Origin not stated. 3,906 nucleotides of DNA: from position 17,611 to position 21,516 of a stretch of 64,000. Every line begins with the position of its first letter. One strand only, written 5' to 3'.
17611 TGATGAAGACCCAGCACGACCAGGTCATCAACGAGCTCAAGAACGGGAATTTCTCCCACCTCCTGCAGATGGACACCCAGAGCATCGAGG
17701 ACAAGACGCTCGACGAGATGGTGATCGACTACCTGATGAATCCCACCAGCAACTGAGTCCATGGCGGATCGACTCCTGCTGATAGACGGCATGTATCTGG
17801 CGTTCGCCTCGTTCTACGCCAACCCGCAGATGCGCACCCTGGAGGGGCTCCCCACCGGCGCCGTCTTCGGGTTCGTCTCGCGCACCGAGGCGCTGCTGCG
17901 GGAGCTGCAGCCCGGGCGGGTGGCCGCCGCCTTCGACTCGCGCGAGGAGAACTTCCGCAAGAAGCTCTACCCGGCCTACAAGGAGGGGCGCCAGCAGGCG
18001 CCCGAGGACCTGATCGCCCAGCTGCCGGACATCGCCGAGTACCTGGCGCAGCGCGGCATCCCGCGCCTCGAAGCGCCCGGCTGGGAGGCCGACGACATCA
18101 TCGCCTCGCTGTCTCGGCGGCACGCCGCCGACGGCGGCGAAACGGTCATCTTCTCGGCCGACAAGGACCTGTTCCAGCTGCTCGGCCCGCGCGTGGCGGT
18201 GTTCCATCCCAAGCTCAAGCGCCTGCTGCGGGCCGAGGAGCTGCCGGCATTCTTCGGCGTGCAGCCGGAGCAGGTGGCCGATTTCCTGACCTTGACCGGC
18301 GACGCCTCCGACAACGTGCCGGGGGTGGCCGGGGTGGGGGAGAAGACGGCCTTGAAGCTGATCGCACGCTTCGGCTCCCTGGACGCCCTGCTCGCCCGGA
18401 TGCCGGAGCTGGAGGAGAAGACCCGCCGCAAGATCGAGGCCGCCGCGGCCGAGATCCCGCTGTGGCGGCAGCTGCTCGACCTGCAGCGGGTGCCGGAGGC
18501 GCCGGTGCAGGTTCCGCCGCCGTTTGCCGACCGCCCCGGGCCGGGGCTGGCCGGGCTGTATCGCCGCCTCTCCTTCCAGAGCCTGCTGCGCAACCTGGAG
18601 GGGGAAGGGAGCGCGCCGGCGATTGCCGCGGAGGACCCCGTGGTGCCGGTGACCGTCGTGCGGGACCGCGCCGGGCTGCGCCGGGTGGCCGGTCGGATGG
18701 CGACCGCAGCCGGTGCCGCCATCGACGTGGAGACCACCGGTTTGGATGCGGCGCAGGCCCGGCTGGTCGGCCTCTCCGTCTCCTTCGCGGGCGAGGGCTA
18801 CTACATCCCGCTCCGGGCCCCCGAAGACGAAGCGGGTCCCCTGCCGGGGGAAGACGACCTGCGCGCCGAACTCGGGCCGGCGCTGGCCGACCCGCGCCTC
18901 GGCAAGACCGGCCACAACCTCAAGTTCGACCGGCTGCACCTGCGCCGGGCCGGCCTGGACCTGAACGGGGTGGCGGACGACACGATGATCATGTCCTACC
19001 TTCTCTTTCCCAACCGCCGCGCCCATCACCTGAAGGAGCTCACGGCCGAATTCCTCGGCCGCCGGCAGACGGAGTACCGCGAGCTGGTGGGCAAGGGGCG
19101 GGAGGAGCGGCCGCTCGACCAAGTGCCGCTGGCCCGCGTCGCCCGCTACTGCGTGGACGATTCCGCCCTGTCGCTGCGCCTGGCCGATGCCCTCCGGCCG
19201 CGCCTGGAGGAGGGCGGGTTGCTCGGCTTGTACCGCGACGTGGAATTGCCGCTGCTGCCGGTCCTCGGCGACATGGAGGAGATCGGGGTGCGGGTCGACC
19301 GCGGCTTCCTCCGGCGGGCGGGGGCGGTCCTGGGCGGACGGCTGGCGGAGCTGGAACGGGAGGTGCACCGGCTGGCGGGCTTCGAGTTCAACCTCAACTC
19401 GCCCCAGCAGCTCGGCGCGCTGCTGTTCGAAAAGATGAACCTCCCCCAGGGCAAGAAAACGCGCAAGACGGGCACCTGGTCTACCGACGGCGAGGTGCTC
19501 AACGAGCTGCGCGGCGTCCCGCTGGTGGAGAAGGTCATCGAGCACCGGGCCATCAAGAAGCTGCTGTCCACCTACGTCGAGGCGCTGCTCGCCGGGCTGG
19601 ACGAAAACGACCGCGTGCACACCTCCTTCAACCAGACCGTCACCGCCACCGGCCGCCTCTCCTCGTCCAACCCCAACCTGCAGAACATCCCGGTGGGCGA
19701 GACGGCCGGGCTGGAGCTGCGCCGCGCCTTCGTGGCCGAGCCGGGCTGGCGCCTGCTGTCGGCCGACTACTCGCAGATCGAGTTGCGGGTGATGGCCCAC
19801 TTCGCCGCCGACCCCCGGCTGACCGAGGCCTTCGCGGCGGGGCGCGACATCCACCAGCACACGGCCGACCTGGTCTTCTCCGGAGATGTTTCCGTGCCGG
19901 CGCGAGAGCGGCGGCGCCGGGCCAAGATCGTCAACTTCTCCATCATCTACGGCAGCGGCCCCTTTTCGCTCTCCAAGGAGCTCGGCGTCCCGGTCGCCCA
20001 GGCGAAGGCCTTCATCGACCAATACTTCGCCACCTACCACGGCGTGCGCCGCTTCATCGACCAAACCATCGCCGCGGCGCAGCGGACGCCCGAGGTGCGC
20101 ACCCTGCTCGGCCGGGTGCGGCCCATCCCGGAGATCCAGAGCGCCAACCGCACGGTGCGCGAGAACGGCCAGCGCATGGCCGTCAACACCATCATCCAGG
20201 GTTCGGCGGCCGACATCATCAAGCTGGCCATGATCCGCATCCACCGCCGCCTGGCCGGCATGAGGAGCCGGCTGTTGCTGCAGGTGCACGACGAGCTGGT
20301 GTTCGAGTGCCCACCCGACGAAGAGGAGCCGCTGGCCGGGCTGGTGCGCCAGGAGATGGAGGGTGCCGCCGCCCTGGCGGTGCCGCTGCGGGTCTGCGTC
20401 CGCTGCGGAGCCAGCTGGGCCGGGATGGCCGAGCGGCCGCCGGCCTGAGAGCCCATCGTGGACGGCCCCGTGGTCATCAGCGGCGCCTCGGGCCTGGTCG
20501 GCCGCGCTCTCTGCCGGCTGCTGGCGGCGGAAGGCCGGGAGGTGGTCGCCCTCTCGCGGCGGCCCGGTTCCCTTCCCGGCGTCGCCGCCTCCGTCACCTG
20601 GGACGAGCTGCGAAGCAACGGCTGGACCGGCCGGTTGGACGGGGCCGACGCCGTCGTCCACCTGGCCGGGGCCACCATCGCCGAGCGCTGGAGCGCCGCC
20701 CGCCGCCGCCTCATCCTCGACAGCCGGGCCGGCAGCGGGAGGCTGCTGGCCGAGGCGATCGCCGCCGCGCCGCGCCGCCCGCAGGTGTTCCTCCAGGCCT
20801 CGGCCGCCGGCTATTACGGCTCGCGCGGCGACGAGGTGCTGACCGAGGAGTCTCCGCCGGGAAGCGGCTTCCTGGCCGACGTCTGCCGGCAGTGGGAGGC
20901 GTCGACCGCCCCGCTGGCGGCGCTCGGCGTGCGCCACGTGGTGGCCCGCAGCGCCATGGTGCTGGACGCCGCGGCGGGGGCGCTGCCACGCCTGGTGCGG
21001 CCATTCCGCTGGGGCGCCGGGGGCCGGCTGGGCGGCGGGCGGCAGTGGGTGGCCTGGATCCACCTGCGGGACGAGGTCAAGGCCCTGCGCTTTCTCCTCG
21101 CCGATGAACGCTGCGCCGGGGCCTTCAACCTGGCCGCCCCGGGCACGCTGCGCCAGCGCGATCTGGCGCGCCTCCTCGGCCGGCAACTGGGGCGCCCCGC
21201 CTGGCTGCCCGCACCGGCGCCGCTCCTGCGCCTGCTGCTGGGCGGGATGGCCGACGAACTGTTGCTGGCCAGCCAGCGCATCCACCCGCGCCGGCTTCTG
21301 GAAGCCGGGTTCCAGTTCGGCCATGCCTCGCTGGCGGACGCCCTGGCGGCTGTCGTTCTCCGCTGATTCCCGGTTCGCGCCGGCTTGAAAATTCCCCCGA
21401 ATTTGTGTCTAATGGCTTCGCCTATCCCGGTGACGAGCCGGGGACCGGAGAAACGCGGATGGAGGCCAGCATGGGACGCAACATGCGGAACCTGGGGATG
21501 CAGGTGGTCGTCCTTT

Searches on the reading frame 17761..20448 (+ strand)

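Call 57: search_protein_families(library=pfam, proteins=[window:17761-20448:+], max_evalue=0.0001)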
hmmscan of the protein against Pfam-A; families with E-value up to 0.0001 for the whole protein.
window:17761-20448:+ (895 aa): 5 families
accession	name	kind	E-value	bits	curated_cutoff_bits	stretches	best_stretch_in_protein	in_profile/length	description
PF00476.26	DNA_pol_A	-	3.3e-143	477.7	34.3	1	517-887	4-380/381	DNA polymerase family A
PF02739.22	5_3_exonuc_N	-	1e-44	152.6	34.3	1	4-149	1-146/164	5'-3' exonuclease, N-terminal resolvase-like domain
PF01367.25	5_3_exonuc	-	8.3e-24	84.3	40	1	167-244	1-79/97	5'-3' exonuclease, C-terminal SAM fold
PF01612.26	DNA_pol_A_exo1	-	1.3e-18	67.9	23.6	1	299-483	3-173/173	3'-5' exonuclease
PF22619.2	DNA_polI_exo1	-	5.3e-07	30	27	1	370-447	39-116/140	DNA polymerase I, ribonuclease H-like domain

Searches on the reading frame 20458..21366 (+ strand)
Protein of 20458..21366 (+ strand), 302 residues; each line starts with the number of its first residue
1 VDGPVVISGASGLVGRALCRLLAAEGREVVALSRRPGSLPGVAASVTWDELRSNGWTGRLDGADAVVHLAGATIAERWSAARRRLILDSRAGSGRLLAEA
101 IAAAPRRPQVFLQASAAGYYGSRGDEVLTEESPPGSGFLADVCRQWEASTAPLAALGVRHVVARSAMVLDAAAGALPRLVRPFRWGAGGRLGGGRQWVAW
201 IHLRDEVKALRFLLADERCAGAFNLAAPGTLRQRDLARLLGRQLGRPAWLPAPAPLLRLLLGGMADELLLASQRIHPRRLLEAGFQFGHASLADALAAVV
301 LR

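Call 57: search_protein_families(library=pfam, proteins=[window:20458-21366:+], max_evalue=0.0001)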
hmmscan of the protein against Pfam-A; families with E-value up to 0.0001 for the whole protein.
window:20458-21366:+ (302 aa): 4 families
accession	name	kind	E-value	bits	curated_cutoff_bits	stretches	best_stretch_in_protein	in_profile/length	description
PF01370.27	Epimerase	-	2e-18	67.1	20.9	1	5-225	1-239/240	NAD dependent epimerase/dehydratase family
PF08338.16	DUF1731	-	1.3e-17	63.6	27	1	252-298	1-46/47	Domain of unknown function (DUF1731)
PF13460.12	NAD_binding_10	-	3e-06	27.7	27.2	1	9-123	1-105/184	NAD(P)H-binding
PF16363.11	GDP_Man_Dehyd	-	2.3e-05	24.5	27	0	64-133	77-146/332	GDP-mannose 4,6 dehydratase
